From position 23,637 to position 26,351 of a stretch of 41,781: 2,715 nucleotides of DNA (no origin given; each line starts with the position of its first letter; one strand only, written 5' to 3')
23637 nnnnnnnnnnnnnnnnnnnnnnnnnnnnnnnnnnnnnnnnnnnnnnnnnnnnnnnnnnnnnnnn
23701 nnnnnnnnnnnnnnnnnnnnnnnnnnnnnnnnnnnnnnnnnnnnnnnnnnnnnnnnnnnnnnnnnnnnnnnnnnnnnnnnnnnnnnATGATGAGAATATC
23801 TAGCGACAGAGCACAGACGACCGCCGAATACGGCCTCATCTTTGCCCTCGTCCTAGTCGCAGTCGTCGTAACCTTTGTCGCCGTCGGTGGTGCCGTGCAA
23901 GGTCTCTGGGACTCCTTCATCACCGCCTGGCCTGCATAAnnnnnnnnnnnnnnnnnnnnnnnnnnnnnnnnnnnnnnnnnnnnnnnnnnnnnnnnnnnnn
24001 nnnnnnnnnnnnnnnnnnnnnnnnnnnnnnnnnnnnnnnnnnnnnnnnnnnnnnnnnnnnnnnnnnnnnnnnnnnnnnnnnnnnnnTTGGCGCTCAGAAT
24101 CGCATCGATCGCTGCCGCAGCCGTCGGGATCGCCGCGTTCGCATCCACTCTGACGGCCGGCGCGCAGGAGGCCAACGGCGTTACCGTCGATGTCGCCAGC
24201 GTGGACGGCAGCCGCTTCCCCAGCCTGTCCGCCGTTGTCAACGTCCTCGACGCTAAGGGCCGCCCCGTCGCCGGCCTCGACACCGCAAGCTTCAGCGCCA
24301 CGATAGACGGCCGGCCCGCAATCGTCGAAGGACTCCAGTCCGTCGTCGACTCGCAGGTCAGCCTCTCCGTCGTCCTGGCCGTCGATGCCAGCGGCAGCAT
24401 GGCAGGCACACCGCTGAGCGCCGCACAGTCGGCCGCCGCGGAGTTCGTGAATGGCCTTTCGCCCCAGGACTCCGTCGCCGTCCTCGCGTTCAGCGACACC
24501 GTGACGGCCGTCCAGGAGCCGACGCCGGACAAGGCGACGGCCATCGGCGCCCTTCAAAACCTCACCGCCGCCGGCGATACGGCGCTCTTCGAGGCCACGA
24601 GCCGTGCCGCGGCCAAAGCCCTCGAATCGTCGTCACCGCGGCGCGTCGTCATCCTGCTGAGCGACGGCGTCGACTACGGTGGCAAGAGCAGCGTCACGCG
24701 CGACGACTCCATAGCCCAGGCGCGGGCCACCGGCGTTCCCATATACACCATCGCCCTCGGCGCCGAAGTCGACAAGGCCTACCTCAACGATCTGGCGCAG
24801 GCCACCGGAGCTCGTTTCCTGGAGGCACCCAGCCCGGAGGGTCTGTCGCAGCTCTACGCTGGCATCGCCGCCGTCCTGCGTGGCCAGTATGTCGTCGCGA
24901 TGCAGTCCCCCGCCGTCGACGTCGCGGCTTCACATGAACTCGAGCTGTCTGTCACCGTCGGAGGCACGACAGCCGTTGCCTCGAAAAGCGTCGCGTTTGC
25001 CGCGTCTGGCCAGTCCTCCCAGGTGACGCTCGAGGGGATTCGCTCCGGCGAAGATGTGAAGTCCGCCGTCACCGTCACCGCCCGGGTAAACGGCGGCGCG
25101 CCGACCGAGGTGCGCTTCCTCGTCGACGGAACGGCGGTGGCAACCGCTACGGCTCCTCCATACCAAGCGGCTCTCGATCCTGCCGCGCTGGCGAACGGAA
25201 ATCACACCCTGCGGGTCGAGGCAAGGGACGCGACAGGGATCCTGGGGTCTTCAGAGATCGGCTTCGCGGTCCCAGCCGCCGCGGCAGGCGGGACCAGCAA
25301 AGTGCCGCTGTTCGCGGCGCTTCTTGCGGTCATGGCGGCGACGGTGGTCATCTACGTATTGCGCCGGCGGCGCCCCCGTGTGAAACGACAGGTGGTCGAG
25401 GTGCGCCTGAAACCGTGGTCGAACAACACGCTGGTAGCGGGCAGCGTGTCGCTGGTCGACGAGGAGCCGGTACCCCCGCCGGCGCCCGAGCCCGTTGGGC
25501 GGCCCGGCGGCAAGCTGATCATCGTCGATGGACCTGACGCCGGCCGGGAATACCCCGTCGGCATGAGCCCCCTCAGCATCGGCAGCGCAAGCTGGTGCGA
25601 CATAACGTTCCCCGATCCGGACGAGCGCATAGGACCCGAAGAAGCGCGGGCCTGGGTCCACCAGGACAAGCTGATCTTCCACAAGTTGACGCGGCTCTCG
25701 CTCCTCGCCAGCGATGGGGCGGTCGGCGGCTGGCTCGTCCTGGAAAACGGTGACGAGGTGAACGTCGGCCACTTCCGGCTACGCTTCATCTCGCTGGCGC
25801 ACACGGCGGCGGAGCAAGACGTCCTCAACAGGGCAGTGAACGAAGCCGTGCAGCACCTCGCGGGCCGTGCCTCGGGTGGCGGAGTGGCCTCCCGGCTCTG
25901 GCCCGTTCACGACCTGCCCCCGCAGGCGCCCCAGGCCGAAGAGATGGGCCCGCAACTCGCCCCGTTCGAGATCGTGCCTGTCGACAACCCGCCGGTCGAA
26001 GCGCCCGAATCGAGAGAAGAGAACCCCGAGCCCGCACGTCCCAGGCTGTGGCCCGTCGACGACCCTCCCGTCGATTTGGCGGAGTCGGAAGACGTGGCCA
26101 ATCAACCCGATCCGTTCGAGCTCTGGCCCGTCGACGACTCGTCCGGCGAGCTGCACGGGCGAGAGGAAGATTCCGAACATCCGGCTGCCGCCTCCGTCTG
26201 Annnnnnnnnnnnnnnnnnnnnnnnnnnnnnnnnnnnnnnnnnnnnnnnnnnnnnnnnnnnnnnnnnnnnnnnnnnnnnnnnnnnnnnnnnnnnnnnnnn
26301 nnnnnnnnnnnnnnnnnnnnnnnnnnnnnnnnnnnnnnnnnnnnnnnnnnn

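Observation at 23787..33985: Secretin-less Tad/Flp pilus locus interrupted by signalling genes and lacking a prepilin peptidase and intact pseudopilins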

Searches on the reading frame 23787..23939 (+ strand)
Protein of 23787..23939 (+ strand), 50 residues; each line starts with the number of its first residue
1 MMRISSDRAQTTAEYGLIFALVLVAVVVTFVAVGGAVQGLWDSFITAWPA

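Call 4: search_protein_families(library=pfam, proteins=[window:23787-23939:+], max_evalue=0.01)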
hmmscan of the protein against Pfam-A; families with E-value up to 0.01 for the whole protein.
window:23787-23939:+ (50 aa): 2 families
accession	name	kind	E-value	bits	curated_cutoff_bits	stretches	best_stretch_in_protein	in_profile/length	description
PF04021.17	Class_IIIsignal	-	7.7e-06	26.1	23.7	1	8-29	2-23/27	Class III signal peptide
PF04964.19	Flp_Fap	-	0.0098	16.1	32.2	0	9-40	7-35/46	Flp/Fap pilin component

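Call 36: search_protein_families(library=ncbifam, proteins=[window:23787-23939:+], max_evalue=0.1)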
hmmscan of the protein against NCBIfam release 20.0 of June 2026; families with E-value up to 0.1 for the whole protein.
window:23787-23939:+ (50 aa): 0 families

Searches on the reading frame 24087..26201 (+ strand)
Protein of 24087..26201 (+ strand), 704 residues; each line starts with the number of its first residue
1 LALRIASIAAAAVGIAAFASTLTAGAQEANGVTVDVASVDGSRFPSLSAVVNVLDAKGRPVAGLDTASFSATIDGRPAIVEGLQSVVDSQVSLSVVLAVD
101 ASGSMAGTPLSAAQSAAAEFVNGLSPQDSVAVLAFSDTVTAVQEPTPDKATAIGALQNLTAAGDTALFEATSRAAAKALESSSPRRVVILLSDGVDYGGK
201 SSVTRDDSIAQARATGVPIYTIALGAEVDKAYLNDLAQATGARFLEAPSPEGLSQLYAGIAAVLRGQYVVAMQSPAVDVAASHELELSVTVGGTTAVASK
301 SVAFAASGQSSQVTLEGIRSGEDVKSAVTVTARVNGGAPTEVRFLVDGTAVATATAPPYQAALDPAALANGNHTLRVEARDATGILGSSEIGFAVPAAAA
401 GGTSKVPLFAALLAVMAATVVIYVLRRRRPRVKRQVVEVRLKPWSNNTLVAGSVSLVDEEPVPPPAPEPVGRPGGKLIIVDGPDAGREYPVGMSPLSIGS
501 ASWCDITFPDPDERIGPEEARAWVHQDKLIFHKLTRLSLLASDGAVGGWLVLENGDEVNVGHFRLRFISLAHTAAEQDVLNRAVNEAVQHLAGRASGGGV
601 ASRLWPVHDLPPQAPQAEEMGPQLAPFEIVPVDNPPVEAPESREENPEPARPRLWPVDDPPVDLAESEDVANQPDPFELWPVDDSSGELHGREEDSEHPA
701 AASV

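Call 4: search_protein_families(library=pfam, proteins=[window:24087-26201:+], max_evalue=0.01)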
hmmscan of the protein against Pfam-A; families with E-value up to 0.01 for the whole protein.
window:24087-26201:+ (704 aa): 7 families
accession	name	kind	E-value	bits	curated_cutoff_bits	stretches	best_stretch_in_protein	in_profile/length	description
PF00092.34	VWA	-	2e-18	67.7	23.8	1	95-256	2-171/174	von Willebrand factor type A domain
PF13519.12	VWA_2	-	3.2e-15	57.1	27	1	95-194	1-106/107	von Willebrand factor type A domain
PF17957.7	Big_7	-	1.1e-09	39.2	24.1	1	322-377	12-70/70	Bacterial Ig domain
PF13768.12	VWA_3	-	1.8e-09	38.3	27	1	94-240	2-149/155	von Willebrand factor type A domain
PF05762.20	VWA_CoxE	-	1.4e-05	25.1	26.4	1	93-205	57-170/222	VWA domain containing CoxE-like protein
PF09967.15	DUF2201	-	0.00018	22.1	26.4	1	95-176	1-77/123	VWA-like domain (DUF2201)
PF16697.10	Yop-YscD_cpl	-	0.0064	17.2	33.2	0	479-567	2-90/94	Inner membrane component of T3SS, cytoplasmic domain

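Call 19: find_encoding_contigs(protein=window:24087-26201:+, flank=10000, max_places=6)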
Protein window:24087-26201:+ (704 aa): no gene with exactly this product is on record in the collection.

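Call 23: find_homologous_proteins(query=window:24087-26201:+, max_evalue=0.00001)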
Query window:24087-26201:+ (704 aa): 46 proteins with E <= 0.00001 among 8000 candidates.
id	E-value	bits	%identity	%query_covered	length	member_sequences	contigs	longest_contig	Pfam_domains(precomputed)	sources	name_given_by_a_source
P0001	0.0e+0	1465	98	100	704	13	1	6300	PF13768.13,PF17957.8,PF00092.35,PF13519.13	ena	-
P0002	0.0e+0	1200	82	100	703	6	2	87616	PF13768.13,PF17957.8,PF00092.35,PF13519.13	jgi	jgi:VWFA-related protein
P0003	0.0e+0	1061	69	100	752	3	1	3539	PF13768.13,PF17957.8,PF00092.35,PF13519.13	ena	-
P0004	0.0e+0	1029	67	99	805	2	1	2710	PF13768.13,PF17957.8,PF00092.35,PF13519.13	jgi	-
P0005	3.6e-286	969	63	99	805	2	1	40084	PF13768.13,PF17957.8,PF00092.35,PF13519.13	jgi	jgi:VWFA-related protein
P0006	1.2e-277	941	67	100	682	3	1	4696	PF13768.13,PF17957.8,PF00092.35,PF13519.13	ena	-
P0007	4.7e-259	880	64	98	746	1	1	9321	PF13768.13,PF17957.8,PF00092.35,PF13519.13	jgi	jgi:VWFA-related protein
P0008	4.3e-245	833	66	87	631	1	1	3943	PF13768.13,PF17957.8,PF00092.35,PF13519.13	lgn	-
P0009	3.0e-227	774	56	100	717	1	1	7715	PF13768.13,PF17957.8,PF00092.35,PF13519.13,PF16697.11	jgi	jgi:VWFA-related protein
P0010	5.3e-205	701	57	88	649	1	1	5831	PF13768.13,PF00092.35,PF13519.13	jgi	jgi:VWFA-related protein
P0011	3.8e-203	695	53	97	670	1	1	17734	PF13768.13,PF00092.35,PF13519.13,PF05762.21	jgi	jgi:Mg-chelatase subunit ChlD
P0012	3.5e-202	692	61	81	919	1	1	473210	PF13768.13,PF17957.8,PF00092.35,PF13519.13,PF05762.21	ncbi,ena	-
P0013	1.1e-201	690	70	47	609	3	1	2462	PF13768.13,PF00092.35,PF13519.13,PF05762.21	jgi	-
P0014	2.8e-199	682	56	88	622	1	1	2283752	PF13768.13,PF00092.35,PF13519.13,PF16697.11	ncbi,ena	-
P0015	1.1e-198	680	56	88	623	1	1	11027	PF13768.13,PF17957.8,PF00092.35,PF13519.13,PF05762.21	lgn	-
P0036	8.0e-116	406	40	80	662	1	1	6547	PF13768.13,PF17957.8,PF00092.35,PF13519.13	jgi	jgi:VWFA-related protein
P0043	2.6e-9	54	34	33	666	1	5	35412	PF13768.13,PF00092.35,PF13519.13,PF00482.29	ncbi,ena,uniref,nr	ncbi:MAG: Flp pilus assembly protein TadB [uncultured Nocardioidaceae bacterium]|uniref:Flp pilus as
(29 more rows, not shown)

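Call 36: search_protein_families(library=ncbifam, proteins=[window:24087-26201:+], max_evalue=0.1)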
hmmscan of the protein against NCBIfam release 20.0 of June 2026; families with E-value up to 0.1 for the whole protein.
window:24087-26201:+ (704 aa): 7 families
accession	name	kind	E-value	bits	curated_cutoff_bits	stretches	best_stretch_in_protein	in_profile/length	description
TIGR03436.1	acidobact_VWFA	subfamily_domain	8e-22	78.1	81.25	1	51-293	14-312/324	VWA domain-containing protein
NF010238.0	PRK13685.1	subfamily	6.7e-11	41.8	432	1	94-237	98-257/335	hypothetical protein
TIGR03788.1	marine_srt_targ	equivalog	4e-10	38.8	551.65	1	89-237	268-418/629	marine proteobacterial sortase target protein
TIGR02442.1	Cob-chelat-sub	hypoth_equivalog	9.5e-09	34.2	779.45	1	87-246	467-639/641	putative cobaltochelatase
NF047508.1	VWA_BatA_Lepto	exception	1.3e-06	27.7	380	1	164-263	170-272/315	VWA domain-containing protein BatA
TIGR00868.1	hCaCC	subfamily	0.00099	17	900.85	1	95-262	307-478/863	calcium-activated chloride channel protein 1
TIGR03354.1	VI_FHA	hypoth_equivalog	0.014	15.2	120.25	1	492-660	22-181/420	type VI secretion system-associated FHA domain protein TagH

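Call 60: find_encoding_contigs(protein=P0043, flank=8000, max_places=2)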
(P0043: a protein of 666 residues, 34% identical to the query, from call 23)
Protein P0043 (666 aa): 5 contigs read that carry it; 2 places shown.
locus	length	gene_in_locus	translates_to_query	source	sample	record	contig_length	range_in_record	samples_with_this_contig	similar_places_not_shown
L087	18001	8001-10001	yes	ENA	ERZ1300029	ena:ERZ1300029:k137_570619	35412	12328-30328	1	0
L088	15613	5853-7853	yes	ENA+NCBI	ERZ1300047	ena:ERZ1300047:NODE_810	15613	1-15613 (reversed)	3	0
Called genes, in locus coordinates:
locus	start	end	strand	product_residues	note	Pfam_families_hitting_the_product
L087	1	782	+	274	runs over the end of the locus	PF01209:Ubie_methyltran, PF08241:Methyltransf_11, PF08242:Methyltransf_12, PF13649:Methyltransf_25, PF13847:Methyltransf_31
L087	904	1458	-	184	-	PF13527:Acetyltransf_9, PF00583:Acetyltransf_1, PF13673:Acetyltransf_10 (weak), PF13508:Acetyltransf_7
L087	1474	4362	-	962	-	PF00330:Aconitase, PF00694:Aconitase_C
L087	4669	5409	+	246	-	PF16976:RcpC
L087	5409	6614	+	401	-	PF00142:Fer4_NifH (faint), PF01656:CbiA, PF02374:ArsA_ATPase (faint), PF09140:MipZ (faint), PF10609:ParA, PF13614:AAA_31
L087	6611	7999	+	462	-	PF00437:T2SSE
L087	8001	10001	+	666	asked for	PF00092:VWA, PF13519:VWA_2, PF13768:VWA_3 (weak), PF00482:T2SSF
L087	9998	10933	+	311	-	PF00482:T2SSF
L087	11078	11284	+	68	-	PF04964:Flp_Fap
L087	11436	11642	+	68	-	PF04964:Flp_Fap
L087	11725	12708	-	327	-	PF13439:Glyco_transf_4 (weak), PF00534:Glycos_transf_1, PF13692:Glyco_trans_1_4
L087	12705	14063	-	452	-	PF16491:Peptidase_M48_N, PF01435:Peptidase_M48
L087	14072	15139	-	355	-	PF00877:NLPC_P60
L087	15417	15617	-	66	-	-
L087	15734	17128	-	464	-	PF05991:NYN_YacP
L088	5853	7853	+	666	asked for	PF00092:VWA, PF13519:VWA_2, PF13768:VWA_3 (weak), PF00482:T2SSF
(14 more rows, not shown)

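Call 61: find_encoding_contigs(protein=P0036, flank=8000, max_places=2)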
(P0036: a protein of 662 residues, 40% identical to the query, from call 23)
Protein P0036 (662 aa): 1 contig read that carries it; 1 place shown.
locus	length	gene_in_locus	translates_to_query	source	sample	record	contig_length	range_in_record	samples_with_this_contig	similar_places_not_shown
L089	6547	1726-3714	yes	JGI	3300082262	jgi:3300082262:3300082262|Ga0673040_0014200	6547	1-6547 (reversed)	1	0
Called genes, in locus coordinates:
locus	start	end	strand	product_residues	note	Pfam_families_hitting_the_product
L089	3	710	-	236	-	?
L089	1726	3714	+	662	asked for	PF00092:VWA, PF13519:VWA_2, PF13768:VWA_3, PF17957:Big_7 (weak)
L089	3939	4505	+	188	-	PF04542:Sigma70_r2, PF08281:Sigma70_r4_2, PF04545:Sigma70_r4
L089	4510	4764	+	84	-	-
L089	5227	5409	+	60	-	PF04964:Flp_Fap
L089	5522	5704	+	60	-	-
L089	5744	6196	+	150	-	PF07811:TadE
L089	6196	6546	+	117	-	?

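Call 62: search_protein_families(library=pfam, proteins=[L089:4510-4764:+], max_evalue=10)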
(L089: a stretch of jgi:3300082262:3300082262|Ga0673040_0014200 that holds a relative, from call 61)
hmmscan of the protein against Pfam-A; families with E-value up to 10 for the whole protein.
L089:4510-4764:+ (84 aa): 2 families
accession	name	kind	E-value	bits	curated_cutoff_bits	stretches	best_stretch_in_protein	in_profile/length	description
PF21836.2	DUF6895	-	0.08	12.7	23.8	1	6-63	6-61/289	Domain of unknown function (DUF6895)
PF00482.28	T2SSF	-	0.11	13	25.2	1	2-41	33-74/125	Type II secretion system (T2SS), protein F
